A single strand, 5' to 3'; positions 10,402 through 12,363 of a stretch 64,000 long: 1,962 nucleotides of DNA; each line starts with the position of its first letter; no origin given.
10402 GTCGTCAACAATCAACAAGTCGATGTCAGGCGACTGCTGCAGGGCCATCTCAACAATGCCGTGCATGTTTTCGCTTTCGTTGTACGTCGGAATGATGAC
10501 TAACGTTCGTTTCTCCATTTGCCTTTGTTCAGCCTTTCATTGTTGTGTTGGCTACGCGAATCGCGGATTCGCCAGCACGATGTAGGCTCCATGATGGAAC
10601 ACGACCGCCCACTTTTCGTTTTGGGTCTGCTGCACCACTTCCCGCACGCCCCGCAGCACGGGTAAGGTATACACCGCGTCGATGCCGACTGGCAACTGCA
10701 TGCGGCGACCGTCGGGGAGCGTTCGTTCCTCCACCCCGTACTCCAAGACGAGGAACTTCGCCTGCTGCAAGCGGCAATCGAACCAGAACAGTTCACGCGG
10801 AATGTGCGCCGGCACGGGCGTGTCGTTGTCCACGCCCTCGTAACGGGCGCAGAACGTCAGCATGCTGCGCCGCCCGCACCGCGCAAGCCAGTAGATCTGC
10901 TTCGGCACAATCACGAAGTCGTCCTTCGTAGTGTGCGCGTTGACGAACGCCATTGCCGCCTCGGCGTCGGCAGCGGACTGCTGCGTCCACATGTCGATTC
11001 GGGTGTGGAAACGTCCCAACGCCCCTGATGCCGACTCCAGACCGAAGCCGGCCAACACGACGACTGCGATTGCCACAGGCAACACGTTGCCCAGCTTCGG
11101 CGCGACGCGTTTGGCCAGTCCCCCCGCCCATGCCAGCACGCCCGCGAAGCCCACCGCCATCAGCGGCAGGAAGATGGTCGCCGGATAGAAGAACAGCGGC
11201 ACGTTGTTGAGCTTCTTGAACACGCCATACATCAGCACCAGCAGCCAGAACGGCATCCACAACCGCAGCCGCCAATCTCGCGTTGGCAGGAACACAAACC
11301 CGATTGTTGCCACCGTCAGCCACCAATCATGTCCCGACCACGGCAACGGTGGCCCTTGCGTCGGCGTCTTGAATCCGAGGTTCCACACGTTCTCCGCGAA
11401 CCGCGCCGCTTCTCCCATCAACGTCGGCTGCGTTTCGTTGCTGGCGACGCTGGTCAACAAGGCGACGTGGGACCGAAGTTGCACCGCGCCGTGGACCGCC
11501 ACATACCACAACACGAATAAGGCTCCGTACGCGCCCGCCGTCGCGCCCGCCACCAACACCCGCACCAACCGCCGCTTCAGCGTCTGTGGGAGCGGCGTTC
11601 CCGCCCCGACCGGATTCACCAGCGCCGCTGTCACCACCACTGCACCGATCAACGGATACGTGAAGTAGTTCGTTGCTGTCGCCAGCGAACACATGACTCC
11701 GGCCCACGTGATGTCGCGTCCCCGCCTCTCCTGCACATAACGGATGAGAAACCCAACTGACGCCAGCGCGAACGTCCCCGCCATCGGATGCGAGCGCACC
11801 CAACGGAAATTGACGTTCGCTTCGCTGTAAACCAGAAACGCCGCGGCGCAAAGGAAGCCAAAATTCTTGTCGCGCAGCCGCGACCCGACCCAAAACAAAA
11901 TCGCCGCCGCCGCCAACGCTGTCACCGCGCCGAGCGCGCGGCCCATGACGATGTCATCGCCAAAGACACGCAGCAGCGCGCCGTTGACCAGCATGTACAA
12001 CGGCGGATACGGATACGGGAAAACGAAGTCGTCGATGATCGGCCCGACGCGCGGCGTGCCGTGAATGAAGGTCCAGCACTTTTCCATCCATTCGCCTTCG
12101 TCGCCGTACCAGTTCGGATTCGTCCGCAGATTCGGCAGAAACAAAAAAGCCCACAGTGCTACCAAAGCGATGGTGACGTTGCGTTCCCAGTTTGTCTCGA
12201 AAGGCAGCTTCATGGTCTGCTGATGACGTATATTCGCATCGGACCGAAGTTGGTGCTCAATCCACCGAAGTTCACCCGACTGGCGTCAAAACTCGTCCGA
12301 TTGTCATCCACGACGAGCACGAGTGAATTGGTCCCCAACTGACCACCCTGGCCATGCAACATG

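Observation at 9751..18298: Candidate polyprenyl-phospho-heptose glycosylation system: two GT2/GT-C pairs next to a complete GDP-D-glycero-manno-heptose pathway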

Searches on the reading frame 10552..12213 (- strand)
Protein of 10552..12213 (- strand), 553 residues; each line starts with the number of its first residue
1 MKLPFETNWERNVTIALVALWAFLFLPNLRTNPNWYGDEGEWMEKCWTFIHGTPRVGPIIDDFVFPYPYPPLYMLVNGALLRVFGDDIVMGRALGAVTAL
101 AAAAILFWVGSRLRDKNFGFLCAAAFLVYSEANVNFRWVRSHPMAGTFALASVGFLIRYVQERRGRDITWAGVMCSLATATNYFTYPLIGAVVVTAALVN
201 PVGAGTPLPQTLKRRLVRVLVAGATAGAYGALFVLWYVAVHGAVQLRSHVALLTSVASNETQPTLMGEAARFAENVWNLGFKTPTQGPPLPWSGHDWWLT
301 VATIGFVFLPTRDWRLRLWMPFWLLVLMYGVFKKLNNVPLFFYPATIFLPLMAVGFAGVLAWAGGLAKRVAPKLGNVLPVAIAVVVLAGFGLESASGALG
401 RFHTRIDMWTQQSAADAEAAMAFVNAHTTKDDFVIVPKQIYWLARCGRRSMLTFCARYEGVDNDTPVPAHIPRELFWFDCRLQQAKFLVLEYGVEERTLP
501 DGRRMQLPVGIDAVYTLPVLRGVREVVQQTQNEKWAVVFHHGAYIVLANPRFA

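Call 4: search_protein_families(library=pfam, proteins=[window:10552-12213:-], max_evalue=0.01)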
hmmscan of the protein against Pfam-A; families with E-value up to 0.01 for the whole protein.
window:10552-12213:- (553 aa): 1 family
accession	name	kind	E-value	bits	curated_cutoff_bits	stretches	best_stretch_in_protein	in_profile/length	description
PF13231.12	PMT_2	-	0.0003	21.5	26.1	1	70-203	3-134/160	Dolichyl-phosphate-mannose-protein mannosyltransferase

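Call 5: search_protein_families(library=ncbifam, proteins=[window:10552-12213:-], max_evalue=0.01)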
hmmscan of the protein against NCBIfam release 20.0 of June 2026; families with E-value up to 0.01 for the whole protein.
window:10552-12213:- (553 aa): 1 family
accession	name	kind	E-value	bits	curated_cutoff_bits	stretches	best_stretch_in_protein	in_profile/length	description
TIGR03663.1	TIGR03663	subfamily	5.1e-05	22.5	126.25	1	71-188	53-171/435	flippase activity-associated protein Agl23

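Call 9: find_homologous_proteins(query=window:10552-12213:-)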
Query window:10552-12213:- (553 aa): 195 proteins with E <= 0.001 among 8000 candidates; the best 120 are listed.
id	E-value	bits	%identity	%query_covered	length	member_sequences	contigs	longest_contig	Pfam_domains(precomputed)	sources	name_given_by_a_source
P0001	0.0e+0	1181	92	100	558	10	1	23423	-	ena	-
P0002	0.0e+0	1092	85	100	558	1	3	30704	-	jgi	jgi:hypothetical protein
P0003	0.0e+0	1023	81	100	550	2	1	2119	-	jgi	jgi:4-amino-4-deoxy-L-arabinose transferase-like glycosyltransferase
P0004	0.0e+0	1011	79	100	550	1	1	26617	-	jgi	jgi:4-amino-4-deoxy-L-arabinose transferase-like glycosyltransferase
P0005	1.3e-295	1000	78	100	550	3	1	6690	PF13231.13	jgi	jgi:4-amino-4-deoxy-L-arabinose transferase-like glycosyltransferase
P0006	1.6e-295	999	77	100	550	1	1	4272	PF13231.13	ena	-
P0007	2.6e-295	999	78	100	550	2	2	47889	-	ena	-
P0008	9.1e-295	997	77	100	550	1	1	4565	PF13231.13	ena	-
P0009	1.1e-294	997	78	100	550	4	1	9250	PF13231.13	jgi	jgi:4-amino-4-deoxy-L-arabinose transferase-like glycosyltransferase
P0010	1.8e-294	996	79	100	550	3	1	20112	PF13231.13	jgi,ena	-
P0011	5.3e-294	994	80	95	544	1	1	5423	PF13231.13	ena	-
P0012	9.1e-294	993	78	100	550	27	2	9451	PF13231.13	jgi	jgi:4-amino-4-deoxy-L-arabinose transferase-like glycosyltransferase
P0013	2.1e-293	992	80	95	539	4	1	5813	PF13231.13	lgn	-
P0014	2.2e-293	992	78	100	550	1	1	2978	-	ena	-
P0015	2.3e-293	992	78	100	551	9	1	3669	-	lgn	-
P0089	2.0e-215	735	63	97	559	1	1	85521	-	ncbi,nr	ncbi:MAG: hypothetical protein RMM51_01390 [Verrucomicrobiae bacterium]|nr:hypothetical protein [Ver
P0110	2.3e-172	593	51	100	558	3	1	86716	PF13231.13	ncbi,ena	-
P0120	7.2e-164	565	52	100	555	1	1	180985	PF13231.13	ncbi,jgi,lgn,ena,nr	ncbi:MAG TPA: glycosyltransferase family 39 protein [Verrucomicrobiae bacterium]|nr:glycosyltransfer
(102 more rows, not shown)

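Call 10: find_encoding_contigs(protein=P0120, flank=10000, max_places=2)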
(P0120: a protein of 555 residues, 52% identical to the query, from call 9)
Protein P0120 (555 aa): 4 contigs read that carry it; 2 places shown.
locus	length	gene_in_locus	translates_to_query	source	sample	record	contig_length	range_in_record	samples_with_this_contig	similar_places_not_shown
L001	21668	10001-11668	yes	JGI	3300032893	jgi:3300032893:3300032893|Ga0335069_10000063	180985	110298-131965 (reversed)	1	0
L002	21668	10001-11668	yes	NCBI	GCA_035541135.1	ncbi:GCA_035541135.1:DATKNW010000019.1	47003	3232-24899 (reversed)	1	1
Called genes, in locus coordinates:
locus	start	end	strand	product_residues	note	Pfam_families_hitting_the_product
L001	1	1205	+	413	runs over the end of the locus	PF00109:ketoacyl-synt, PF02801:Ketoacyl-synt_C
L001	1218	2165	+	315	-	PF06283:ThuA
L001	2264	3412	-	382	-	PF07690:MFS_1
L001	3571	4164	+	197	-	PF01725:Ham1p_like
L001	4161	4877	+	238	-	PF00483:NTP_transferase, PF12804:NTP_transf_3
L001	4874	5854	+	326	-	PF00288:GHMP_kinases_N, PF08544:GHMP_kinases_C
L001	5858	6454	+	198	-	PF13580:SIS_2, PF01380:SIS (weak)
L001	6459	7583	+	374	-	PF01073:3Beta_HSD, PF01370:Epimerase, PF02719:Polysacc_synt_2 (weak), PF16363:GDP_Man_Dehyd, PF07993:NAD_binding_4, PF01370:Epimerase, PF16363:GDP_Man_Dehyd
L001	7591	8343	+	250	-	PF00535:Glycos_transf_2, PF10111:Glyco_tranf_2_2 (weak), PF13641:Glyco_tranf_2_3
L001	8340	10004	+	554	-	-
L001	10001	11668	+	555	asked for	PF13231:PMT_2 (weak)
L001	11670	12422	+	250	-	PF00535:Glycos_transf_2, PF13641:Glyco_tranf_2_3 (weak)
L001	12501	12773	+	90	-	-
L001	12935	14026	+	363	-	PF13624:SurA_N_3, PF13623:SurA_N_2 (weak), PF13145:Rotamase_2, PF13616:Rotamase_3, PF00639:Rotamase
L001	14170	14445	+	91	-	PF12844:HTH_19, PF13560:HTH_31, PF01381:HTH_3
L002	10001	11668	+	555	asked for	PF13231:PMT_2 (weak)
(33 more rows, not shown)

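Call 11: find_encoding_contigs(protein=P0089, flank=10000, max_places=2)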
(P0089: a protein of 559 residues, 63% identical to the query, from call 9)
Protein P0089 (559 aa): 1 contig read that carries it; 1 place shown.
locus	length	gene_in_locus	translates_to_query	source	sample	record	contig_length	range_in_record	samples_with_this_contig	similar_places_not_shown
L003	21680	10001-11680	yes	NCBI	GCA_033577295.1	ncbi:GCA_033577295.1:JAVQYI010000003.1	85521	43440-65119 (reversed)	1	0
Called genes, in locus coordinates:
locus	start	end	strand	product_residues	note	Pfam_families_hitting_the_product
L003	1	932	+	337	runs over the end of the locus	PF05496:RuvB_N, PF01078:Mg_chelatase (faint), PF07728:AAA_5 (weak), PF00004:AAA, PF13238:AAA_18 (faint), PF17864:AAA_lid_4, PF05491:WHD_RuvB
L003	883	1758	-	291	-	PF09243:Rsm22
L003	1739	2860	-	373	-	PF01135:PCMT (weak), PF13679:Methyltransf_32, PF05206:TRM13 (faint), PF13847:Methyltransf_31, PF13649:Methyltransf_25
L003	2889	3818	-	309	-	PF00482:T2SSF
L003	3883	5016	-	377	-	PF07690:MFS_1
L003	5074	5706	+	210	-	PF01725:Ham1p_like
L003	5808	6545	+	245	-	PF00483:NTP_transferase, PF12804:NTP_transf_3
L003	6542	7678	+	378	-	PF01073:3Beta_HSD, PF01370:Epimerase, PF02719:Polysacc_synt_2 (faint), PF16363:GDP_Man_Dehyd, PF07993:NAD_binding_4, PF01370:Epimerase, PF16363:GDP_Man_Dehyd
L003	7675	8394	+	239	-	PF00535:Glycos_transf_2, PF10111:Glyco_tranf_2_2 (weak), PF13641:Glyco_tranf_2_3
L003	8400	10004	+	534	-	-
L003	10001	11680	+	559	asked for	-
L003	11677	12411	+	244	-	PF00535:Glycos_transf_2, PF13641:Glyco_tranf_2_3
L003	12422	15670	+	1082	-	PF11028:TMEM260_N, PF00515:TPR_1 (faint), PF07719:TPR_2 (faint), PF13428:TPR_14 (faint), PF13431:TPR_17 (faint), PF13432:TPR_16, PF14559:TPR_19, PF23914:TPR_CcmH_CycH (faint)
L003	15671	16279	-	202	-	-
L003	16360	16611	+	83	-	-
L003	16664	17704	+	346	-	PF13624:SurA_N_3, PF13623:SurA_N_2, PF09312:SurA_N (weak), PF13145:Rotamase_2, PF13616:Rotamase_3, PF00639:Rotamase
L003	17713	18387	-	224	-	PF03167:UDG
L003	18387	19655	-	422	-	PF00171:Aldedh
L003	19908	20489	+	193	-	PF00702:Hydrolase, PF12710:HAD, PF13419:HAD_2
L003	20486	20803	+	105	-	PF03091:CutA1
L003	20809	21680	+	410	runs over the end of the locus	PF02985:HEAT (faint), PF13646:HEAT_2, PF13098:Thioredoxin_2, PF13899:Thioredoxin_7, PF14561:TPR_20 (weak), PF13424:TPR_12 (weak), PF13432:TPR_16 (weak), PF13174:TPR_6 (weak), +8 more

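Call 12: find_encoding_contigs(protein=P0110, flank=10000, max_places=2)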
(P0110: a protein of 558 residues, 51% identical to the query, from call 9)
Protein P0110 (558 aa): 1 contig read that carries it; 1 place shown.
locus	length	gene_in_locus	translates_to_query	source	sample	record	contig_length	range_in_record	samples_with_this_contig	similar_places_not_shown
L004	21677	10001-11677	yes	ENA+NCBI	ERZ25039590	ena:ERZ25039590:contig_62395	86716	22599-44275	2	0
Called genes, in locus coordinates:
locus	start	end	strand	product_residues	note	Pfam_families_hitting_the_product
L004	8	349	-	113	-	-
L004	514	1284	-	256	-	PF07963:N_methyl (weak)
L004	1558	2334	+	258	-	PF06283:ThuA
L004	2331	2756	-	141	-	PF16798:DUF5069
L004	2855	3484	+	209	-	-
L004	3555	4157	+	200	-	PF01725:Ham1p_like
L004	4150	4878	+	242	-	PF00483:NTP_transferase, PF12804:NTP_transf_3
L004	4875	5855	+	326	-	PF00288:GHMP_kinases_N, PF08544:GHMP_kinases_C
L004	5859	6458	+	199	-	PF13580:SIS_2, PF01380:SIS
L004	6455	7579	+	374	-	PF01073:3Beta_HSD, PF01370:Epimerase, PF02719:Polysacc_synt_2 (weak), PF13460:NAD_binding_10 (weak), PF16363:GDP_Man_Dehyd, PF07993:NAD_binding_4, PF01370:Epimerase, PF16363:GDP_Man_Dehyd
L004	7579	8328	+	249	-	PF00535:Glycos_transf_2, PF10111:Glyco_tranf_2_2 (faint), PF13641:Glyco_tranf_2_3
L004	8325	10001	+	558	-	-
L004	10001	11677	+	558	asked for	PF13231:PMT_2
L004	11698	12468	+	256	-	PF00535:Glycos_transf_2, PF13641:Glyco_tranf_2_3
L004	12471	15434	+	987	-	PF11028:TMEM260_N, PF13432:TPR_16 (faint), PF14561:TPR_20 (faint), PF07719:TPR_2 (faint), PF13181:TPR_8 (faint), PF13371:TPR_9 (faint), PF13414:TPR_11 (faint), PF14559:TPR_19, +2 more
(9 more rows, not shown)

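Call 25: find_related_loci(query=A1, collection=genome_contigs, flank=10000)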
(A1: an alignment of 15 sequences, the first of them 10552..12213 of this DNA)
Query A1 (553 aa) in genome_contigs; peptide patterns used: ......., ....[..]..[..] (x = any residue, [..] = any of these).
178 stretches matched a pattern; 39 encode a relative of the query (tblastn E <= 1e-3); 38 distinct loci.
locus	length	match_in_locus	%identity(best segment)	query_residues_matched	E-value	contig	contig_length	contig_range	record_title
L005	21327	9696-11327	78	1-551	0e+0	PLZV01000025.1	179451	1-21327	MAG: Verrucomicrobia bacterium isolate palsa_1439 73.20120700_P3D.107_contig_19497, whole genome shotgun sequence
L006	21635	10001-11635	79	1-552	0e+0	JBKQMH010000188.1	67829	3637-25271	MAG: Verrucomicrobiia bacterium isolate CRr3G3H3I__bin_98 CRr3G3H3I_000000287963, whole genome shotgun sequence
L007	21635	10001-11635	79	1-552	0e+0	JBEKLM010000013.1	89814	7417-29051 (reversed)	MAG: Verrucomicrobiia bacterium isolate SPRUCE 370 SPRUCE_370_13, whole genome shotgun sequence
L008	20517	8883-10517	78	1-552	0e+0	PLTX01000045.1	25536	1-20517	MAG: Verrucomicrobia bacterium isolate bog_1451 73.20120700_S1D.122_contig_10969, whole genome shotgun sequence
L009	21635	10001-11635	78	1-552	0e+0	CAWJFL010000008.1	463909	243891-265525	MAG: uncultured Verrucomicrobiae bacterium isolate MFD09222.bin.2.60 genome assembly, contig: contig_56956, whole genome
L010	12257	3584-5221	79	1-553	0e+0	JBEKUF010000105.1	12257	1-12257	MAG: Verrucomicrobiia bacterium isolate SPRUCE 575 SPRUCE_575_105, whole genome shotgun sequence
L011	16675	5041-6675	77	1-552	0e+0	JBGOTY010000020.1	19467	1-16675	MAG: Verrucomicrobiia bacterium isolate OBJ_0618_7090110_151 k141_976931_length_19467_cov_13.7468, whole genome shotgun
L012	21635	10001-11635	79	1-552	0e+0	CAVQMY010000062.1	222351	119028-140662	MAG: uncultured Verrucomicrobiae bacterium isolate MFD00082.bin.2.52 genome assembly, contig: contig_5515, whole genome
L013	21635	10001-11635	77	1-552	0e+0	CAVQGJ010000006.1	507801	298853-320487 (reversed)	MAG: uncultured Verrucomicrobiae bacterium isolate MFD05512.bin.2.136 genome assembly, contig: contig_22410, whole genom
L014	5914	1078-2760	71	3-552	0e+0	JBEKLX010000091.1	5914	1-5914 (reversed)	MAG: Verrucomicrobiia bacterium isolate SPRUCE 380 SPRUCE_380_91, whole genome shotgun sequence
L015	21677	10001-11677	75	1-552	0e+0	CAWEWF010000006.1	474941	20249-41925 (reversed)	MAG: uncultured Verrucomicrobiae bacterium isolate MFD03346.bin.1.96 genome assembly, contig: contig_18691, whole genome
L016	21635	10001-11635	78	1-552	0e+0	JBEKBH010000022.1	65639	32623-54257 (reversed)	MAG: Verrucomicrobiia bacterium isolate SPRUCE 131 SPRUCE_131_22, whole genome shotgun sequence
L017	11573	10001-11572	78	1-531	0e+0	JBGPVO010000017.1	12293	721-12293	MAG: Verrucomicrobiia bacterium isolate OBJ1_062018_110_14 k141_1585529_length_12293_cov_43.4993, whole genome shotgun s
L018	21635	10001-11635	75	1-552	0e+0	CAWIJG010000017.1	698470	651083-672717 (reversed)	MAG: uncultured Verrucomicrobiae bacterium isolate MFD05512.bin.1.230 genome assembly, contig: contig_7387, whole genome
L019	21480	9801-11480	68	1-552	0e+0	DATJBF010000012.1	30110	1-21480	MAG TPA_asm: Verrucomicrobiia bacterium isolate SMAG_U15347 k141_432870, whole genome shotgun sequence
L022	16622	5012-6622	64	10-552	0e+0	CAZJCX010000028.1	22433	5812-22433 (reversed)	MAG TPA_asm: uncultured Verrucomicrobiota bacterium isolate SRP290908_co1_105 genome assembly, contig: NODE_2921_length_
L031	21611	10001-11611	64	10-552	0e+0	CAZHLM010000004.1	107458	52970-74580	MAG TPA_asm: uncultured Verrucomicrobiota bacterium isolate binchicken_co58_141 genome assembly, contig: NODE_149_length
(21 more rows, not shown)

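Call 39: predict_structure(alignment_id=A1)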
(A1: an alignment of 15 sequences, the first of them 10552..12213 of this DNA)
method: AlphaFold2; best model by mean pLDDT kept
length: 553 residues; sequences in the alignment: 15
mean_pLDDT: 70.3   pTM: 0.75
mean pLDDT of the five models: 70.3, 69.5, 68.7, 64.5, 63.1
residues with pLDDT >= 90: 90; 70-90: 227; 50-70: 133; < 50: 103
segments of 3 or more residues with pLDDT < 50: 1-3, 32-36, 55-68, 255-263, 288-292, 336-341, 449-481, 493-496, 504-522
pLDDT, mean of each block of 10 residues (from residue 1): 67 91 83 50 57 45 40 62 64 82 94 92 93 73 84 93 92 90 80 87 69 87 90 78 72 50 60 70 52 67 82 83 81 55 69 91 87 82 90 83 59 68 83 68 59 33 33 34 69 51 48 37 57 80 77 69
secondary structure, 60 per line:
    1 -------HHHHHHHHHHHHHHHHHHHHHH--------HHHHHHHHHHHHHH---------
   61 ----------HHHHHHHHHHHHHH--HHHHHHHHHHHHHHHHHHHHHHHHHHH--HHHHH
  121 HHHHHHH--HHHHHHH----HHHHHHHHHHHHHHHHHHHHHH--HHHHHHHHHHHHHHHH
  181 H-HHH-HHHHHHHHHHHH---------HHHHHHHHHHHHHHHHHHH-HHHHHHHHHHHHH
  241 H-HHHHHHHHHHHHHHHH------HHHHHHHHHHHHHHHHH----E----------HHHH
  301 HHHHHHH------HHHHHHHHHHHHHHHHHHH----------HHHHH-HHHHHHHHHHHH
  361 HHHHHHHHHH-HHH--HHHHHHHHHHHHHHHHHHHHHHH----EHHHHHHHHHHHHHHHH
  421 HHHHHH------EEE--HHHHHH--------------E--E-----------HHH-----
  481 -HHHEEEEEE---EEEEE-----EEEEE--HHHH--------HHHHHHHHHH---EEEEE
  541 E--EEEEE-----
elements in order: H8-29 H38-51 H71-84 H87-113 H116-127 H130-136 H141-162 H165-181 H187-198 H208-226 H228-241 H243-258 H265-281 H297-307 H314-332 H343-347 H349-370 H377-399 H405-426 E433-435 H438-443 E485-490 E494-498 E504-508 H511-514 H523-532 E536-541 E544-548

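Call 43: fold_search(model_id=the predicted structure, library=pdb)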
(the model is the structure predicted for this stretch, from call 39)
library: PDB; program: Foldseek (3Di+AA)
matches with E <= 10: 399; with E <= 0.001: 25
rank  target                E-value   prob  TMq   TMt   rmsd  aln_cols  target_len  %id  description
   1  8agc_A                7.0e-07  1.00  0.51  0.42  12.1       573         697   12  Structure of yeast oligosaccharylransferase complex with lipid-linked oligosaccharide and non-acceptor peptide bound (released 2022-12-07)
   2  5f15                  8.6e-07  1.00  0.48  0.48  12.4       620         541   17  Crystal Structure of ArnT from Cupriavidus metallidurans bound to Undecaprenyl phosphate (released 2016-02-17)
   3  8b6l_I                2.2e-06  1.00  0.48  0.40  13.0       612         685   11  Subtomogram average of the human Sec61-TRAP-OSTA-translocon (released 2022-12-07)
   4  5gmy_A                2.6e-06  1.00  0.48  0.33  14.7       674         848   12  Crystal structure of the Archaeoglobus fulgidus oligosaccharyltransferase (O29867_ARCFU) tethered with an acceptor pep (released 2017-02-01)
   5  7e9s_A                2.7e-06  1.00  0.50  0.34  14.5       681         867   12  Archaeal oligosaccharyltransferase AglB from Archaeoglobus fulgidus in complex with an inhibitory peptide and a dolich (released 2021-09-08)
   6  6gxc_A                3.0e-06  1.00  0.48  0.39  10.3       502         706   14  Bacterial oligosaccharyltransferase PglB in complex with an inhibitory peptide and a reactive lipid-linked oligosaccha (released 2018-11-14)
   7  9n9j_I                3.4e-06  1.00  0.47  0.39  13.7       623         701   12  Structure of a GRP94 folding intermediate engaged with a CCDC134- and FKBP11-bound secretory translocon (released 2025-11-19)
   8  5ogl_A                5.1e-06  1.00  0.49  0.40  10.2       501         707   14  Structure of bacterial oligosaccharyltransferase PglB in complex with an acceptor peptide and an lipid-linked oligosac (released 2017-10-25)
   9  3wak                  5.8e-06  1.00  0.49  0.33  14.0       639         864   11  Crystal structure of the Archaeoglobus fulgidus oligosaccharyltransferase (O29867_ARCFU) in the apo form (released 2013-10-30)
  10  8pn9_A                8.2e-06  1.00  0.46  0.40  13.3       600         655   12  Structure of human oligosaccharyltransferase OST-A complex bound to NGI-1 (released 2024-05-08)
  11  8age_A                9.3e-06  1.00  0.55  0.49  10.6       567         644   13  Structure of yeast oligosaccharylransferase complex with acceptor peptide bound (released 2022-12-07)
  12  3rce_A                9.7e-06  1.00  0.46  0.39  11.1       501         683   12  Bacterial oligosaccharyltransferase PglB (released 2011-06-15)
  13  6s7o_A                1.1e-05  1.00  0.49  0.43  13.3       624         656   12  Cryo-EM structure of human oligosaccharyltransferase complex OST-A (released 2019-12-18)
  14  7oci_F                1.1e-05  1.00  0.51  0.46  11.9       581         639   12  Cryo-EM structure of yeast Ost6p containing oligosaccharyltransferase complex (released 2022-02-16)
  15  9i5k_A                1.5e-05  1.00  0.44  0.49   9.1       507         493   14  Structure of the Chaetomium thermophilum Pmt4 homodimer (C2 symmetry) (released 2025-12-24)
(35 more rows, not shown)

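Call 88: search_solved_structures(query=A1, max_evalue=1)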
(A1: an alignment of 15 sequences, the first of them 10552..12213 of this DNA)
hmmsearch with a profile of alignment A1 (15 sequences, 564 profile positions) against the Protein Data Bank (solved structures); distinct sequences matched with E-value up to 1: 0.
